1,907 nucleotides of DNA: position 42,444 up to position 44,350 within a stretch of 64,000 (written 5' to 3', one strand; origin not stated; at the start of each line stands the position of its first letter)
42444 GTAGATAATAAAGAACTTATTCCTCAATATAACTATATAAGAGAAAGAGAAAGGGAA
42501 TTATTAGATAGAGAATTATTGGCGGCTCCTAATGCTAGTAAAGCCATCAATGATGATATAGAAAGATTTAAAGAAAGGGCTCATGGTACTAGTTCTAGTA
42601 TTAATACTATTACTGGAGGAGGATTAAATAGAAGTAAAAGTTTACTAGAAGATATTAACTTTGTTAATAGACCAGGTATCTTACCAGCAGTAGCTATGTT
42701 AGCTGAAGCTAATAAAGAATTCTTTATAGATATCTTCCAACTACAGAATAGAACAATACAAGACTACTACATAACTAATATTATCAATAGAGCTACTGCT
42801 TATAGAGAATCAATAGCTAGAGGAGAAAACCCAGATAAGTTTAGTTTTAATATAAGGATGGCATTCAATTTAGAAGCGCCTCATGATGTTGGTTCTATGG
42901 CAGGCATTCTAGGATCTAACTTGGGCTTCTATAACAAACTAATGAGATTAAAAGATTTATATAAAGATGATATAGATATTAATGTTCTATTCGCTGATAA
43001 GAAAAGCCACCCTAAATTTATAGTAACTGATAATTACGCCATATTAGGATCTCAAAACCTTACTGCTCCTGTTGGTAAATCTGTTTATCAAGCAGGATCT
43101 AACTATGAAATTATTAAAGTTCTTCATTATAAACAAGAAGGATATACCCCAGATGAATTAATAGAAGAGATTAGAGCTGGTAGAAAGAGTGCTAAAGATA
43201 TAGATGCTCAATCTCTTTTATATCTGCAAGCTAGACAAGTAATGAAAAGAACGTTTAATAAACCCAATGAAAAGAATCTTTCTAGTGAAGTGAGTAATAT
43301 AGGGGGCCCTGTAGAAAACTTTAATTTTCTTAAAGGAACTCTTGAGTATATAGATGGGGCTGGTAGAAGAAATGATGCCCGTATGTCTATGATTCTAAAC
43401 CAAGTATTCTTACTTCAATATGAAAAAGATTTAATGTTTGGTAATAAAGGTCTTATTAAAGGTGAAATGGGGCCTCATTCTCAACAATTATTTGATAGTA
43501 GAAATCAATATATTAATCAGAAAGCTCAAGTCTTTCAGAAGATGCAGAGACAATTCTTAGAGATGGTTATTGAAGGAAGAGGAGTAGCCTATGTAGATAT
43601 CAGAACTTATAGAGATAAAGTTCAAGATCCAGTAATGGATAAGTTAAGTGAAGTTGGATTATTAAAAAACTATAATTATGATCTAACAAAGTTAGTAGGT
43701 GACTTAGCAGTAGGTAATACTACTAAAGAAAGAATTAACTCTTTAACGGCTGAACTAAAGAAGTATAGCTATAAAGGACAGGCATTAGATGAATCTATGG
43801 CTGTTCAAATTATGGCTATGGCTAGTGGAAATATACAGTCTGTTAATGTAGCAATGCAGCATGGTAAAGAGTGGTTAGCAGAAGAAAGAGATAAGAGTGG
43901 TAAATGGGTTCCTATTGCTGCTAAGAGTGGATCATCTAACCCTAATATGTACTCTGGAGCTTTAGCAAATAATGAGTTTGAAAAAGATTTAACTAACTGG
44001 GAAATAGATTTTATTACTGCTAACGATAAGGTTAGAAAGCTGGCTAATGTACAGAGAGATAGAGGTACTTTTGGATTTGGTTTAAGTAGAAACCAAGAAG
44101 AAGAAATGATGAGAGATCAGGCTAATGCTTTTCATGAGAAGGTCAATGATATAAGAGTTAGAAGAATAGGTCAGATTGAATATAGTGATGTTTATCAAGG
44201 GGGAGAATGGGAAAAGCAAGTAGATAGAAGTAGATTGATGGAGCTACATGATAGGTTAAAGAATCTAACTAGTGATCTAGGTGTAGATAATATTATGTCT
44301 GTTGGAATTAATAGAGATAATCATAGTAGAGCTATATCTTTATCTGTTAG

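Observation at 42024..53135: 3703-aa single-chain RNAP-like giant protein, divergent from a contractile-tail structural operon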

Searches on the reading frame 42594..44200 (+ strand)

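Call 57: search_protein_families(library=pfam, proteins=[window:42594-44200:+], max_evalue=1)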
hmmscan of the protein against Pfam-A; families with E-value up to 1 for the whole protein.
window:42594-44200:+ (535 aa): 5 families
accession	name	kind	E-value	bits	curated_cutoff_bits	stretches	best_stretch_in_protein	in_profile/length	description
PF13091.12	PLDc_2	-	0.0031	17.8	27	1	114-158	56-102/132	PLD-like domain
PF10585.14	UBA_E1_SCCH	-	0.1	12.9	21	1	447-481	204-239/254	Ubiquitin-activating enzyme, SCCH domain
PF19486.4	DUF6022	-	0.12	12.6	25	1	298-359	13-72/155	Family of unknown function (DUF6022)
PF20650.2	DUF6810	-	0.15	12.4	25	1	348-451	2-106/141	Family of unknown function (DUF6810)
PF09326.16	NADH_dhqG_C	-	0.18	12.9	25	1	52-67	30-44/51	NADH-ubiquinone oxidoreductase subunit G, C-terminal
